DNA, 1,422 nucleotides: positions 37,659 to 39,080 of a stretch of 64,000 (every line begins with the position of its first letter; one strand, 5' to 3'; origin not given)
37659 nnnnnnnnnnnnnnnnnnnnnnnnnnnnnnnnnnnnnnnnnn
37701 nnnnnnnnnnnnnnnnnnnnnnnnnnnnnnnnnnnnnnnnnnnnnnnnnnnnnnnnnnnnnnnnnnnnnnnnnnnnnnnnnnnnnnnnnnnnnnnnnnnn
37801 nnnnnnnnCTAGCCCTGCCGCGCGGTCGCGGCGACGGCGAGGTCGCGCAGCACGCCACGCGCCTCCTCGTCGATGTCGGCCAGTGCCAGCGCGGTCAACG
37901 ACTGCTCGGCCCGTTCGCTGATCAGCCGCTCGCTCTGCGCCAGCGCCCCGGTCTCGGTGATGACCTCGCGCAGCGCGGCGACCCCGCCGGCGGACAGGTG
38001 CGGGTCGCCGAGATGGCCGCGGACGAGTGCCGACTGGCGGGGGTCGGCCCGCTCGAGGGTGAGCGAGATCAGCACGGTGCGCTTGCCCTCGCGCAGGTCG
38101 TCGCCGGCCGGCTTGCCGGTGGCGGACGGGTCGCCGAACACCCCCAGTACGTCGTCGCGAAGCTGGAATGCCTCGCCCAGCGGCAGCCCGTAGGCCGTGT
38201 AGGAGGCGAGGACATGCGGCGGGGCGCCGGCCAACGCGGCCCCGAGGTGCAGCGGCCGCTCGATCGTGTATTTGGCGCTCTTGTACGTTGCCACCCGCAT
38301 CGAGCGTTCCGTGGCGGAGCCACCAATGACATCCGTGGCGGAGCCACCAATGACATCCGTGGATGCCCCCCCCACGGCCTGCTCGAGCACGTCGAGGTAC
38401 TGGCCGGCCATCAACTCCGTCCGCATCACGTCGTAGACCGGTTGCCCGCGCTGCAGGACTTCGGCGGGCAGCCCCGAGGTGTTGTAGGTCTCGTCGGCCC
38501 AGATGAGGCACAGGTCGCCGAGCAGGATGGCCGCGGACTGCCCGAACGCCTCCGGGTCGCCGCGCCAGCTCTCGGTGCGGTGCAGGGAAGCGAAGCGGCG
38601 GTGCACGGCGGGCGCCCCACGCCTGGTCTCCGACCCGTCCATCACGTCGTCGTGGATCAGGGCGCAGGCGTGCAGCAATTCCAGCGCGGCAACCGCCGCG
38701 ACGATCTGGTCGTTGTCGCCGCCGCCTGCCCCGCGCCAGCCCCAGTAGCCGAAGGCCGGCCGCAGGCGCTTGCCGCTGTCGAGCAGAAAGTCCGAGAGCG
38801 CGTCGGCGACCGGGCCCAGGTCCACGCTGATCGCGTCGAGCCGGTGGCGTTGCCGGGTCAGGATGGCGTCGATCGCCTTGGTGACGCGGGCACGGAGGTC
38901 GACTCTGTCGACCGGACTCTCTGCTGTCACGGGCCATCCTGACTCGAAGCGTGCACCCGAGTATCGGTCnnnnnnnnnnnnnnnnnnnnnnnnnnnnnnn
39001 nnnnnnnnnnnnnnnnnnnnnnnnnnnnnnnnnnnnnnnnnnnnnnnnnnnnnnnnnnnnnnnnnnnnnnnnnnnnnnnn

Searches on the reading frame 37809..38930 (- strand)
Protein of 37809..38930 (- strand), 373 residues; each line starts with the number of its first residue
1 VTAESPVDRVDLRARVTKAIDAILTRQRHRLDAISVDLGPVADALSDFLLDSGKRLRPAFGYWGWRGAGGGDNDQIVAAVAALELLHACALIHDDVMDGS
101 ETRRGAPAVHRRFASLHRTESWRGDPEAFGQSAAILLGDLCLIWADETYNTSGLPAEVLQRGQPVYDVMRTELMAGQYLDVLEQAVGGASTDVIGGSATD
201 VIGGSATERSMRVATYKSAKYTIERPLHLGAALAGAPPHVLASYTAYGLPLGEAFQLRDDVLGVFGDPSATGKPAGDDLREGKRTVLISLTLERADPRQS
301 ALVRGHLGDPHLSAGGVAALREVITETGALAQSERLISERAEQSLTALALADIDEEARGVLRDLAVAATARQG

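Call 8: search_protein_families(library=ncbifam, proteins=[window:37809-38930:-], max_evalue=0.001)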
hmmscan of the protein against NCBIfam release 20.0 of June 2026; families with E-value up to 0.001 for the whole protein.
window:37809-38930:- (373 aa): 16 families
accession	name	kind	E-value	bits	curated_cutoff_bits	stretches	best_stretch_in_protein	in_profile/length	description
NF042416.1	GFPPS_Mycobact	equivalog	6.1e-103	344.5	600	1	15-371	4-348/350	bifunctional (2E,6E)-farnesyl/geranyl diphosphate synthase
NF041169.1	f2_encap_cargo4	exception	1.3e-69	235.1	450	1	50-372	47-333/334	family 2 encapsulin nanocompartment cargo protein polyprenyl transferase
NF041003.1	GGPP_syn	equivalog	5.5e-33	114.4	500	2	227-366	182-319/326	geranylgeranyl diphosphate synthase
NF040698.1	IdsA_Meth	equivalog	7.6e-32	110.8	468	2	213-365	171-320/328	short chain isoprenyl diphosphate synthase IdsA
NF045549.1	GGPPsyn_IdsB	equivalog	1.2e-28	100.2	475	1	51-349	63-326/346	geranylgeranyl diphosphate synthase IdsB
NF045485.1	FPPsyn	subfamily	1.5e-25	89.9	275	2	182-302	138-258/288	farnesyl diphosphate synthase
NF008140.0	PRK10888.1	equivalog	1.1e-22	80.7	412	2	206-371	159-321/323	octaprenyl diphosphate synthase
TIGR02749.1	prenyl_cyano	equivalog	5.9e-21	74.8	383.2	2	231-352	186-302/322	solanesyl diphosphate synthase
TIGR02748.1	GerC3_HepT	equivalog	9e-21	74.3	456.55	2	32-114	22-103/319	heptaprenyl diphosphate synthase component II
NF042417.1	NPPPS_Mycobact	equivalog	5e-20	71.8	600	2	41-114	44-117/335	nonaprenyl/(2E,6E)-farnesyl/geranylgeranyl diphosphat synthase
NF045685.1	GGPPSynCrtE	equivalog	4.8e-19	68.5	460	1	41-303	30-264/293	geranylgeranyl diphosphate synthase CrtE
NF040789.2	gerfarn_diphsyn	equivalog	1.3e-18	67.4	560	1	74-288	82-263/345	geranylfarnesyl diphosphate synthase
NF045628.1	HxpDPsynlarge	equivalog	1.8e-18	66.6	500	2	33-114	15-95/311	hexaprenyl-diphosphate synthase large subunit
NF007877.0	PRK10581.1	equivalog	1.9e-17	63.4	321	2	31-115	22-107/299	(2E,6E)-farnesyl diphosphate synthase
NF040627.1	GFPS_Meth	equivalog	2.5e-08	33.7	600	1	52-114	39-100/285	geranylfarnesyl diphosphate synthase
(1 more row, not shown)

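Call 54: search_solved_structures(query=window:37809-38930:-, max_evalue=1e-20)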
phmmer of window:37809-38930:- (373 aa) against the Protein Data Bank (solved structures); distinct sequences matched with E-value up to 1e-20: 9.
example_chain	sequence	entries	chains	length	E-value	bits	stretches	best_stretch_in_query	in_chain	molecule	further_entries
3lk5_A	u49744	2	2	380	7.9e-77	262.2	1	35-372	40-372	Geranylgeranyl pyrophosphate synthase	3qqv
8f8f_A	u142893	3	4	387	1.5e-74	254.7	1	36-371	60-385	(2E,6E)-farnesyl diphosphate synthase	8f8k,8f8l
3oyr_A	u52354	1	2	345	1.9e-25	93.2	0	228-371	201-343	Trans-isoprenyl diphosphate synthase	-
1wmw_A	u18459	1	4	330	5.2e-23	85.2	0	42-367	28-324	geranylgeranyl diphosphate synthetase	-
1wy0_A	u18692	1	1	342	4.6e-22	82.1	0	43-299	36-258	geranylgeranyl pyrophosphate synthetase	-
3pko_A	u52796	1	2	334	6.3e-21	78.3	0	25-114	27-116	Geranylgeranyl pyrophosphate synthase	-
3n3d_A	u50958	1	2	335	6.4e-21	78.3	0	26-114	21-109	Geranylgeranyl pyrophosphate synthase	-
5ze6_A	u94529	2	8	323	6.9e-21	78.2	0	171-351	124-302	Octaprenyl diphosphate synthase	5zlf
3wjk_A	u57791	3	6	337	8.1e-21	78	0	171-351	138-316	Octaprenyl diphosphate synthase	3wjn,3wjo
